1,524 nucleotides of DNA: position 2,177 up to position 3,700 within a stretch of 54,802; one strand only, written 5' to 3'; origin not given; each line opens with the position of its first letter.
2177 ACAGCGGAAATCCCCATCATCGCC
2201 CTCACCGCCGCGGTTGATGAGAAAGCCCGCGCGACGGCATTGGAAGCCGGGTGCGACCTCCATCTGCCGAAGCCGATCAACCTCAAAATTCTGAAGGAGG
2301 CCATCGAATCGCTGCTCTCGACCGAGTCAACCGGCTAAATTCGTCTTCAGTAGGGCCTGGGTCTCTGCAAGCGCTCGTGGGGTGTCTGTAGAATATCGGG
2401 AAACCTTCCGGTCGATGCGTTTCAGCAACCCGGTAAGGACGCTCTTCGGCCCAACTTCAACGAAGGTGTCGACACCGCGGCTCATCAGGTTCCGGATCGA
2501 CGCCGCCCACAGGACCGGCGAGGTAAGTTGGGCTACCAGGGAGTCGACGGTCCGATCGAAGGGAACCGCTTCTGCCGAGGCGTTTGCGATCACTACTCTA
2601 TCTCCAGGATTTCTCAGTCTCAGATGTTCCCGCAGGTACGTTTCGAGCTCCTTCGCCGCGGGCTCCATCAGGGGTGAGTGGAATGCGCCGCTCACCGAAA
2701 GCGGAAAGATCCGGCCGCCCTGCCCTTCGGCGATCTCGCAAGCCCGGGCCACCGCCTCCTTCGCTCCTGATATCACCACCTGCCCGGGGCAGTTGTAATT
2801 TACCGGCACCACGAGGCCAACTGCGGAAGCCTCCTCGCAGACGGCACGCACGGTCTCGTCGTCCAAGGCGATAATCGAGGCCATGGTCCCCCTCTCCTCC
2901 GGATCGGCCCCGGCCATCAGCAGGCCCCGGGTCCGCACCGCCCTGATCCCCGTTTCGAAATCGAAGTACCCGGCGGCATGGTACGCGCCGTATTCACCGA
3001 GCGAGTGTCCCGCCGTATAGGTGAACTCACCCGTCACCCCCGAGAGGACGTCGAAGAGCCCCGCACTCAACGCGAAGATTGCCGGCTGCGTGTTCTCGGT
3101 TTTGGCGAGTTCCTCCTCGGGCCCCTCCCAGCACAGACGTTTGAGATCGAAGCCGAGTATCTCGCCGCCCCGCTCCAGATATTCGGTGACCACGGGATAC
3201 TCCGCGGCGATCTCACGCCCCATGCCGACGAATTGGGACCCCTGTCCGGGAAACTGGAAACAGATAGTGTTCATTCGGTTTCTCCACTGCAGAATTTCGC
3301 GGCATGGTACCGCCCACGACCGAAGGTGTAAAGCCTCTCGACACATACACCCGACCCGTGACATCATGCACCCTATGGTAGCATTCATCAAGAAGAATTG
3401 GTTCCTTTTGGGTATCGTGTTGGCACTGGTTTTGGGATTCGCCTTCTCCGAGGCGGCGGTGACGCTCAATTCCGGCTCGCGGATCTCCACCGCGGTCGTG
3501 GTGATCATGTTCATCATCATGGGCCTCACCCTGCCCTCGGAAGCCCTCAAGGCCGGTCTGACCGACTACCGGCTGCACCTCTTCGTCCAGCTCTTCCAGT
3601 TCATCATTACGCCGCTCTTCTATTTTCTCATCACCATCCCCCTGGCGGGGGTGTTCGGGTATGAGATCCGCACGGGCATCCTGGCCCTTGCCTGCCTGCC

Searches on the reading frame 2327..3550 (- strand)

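Call 18: search_protein_families(library=pfam, proteins=[window:2327-3550:-], max_evalue=0.00001)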
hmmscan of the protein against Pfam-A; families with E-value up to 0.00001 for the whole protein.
window:2327-3550:- (407 aa): 1 family
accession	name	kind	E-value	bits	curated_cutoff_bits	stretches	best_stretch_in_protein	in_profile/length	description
PF00698.26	Acyl_transf_1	-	4e-32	112.4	32.7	1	98-379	2-278/319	Acyl transferase domain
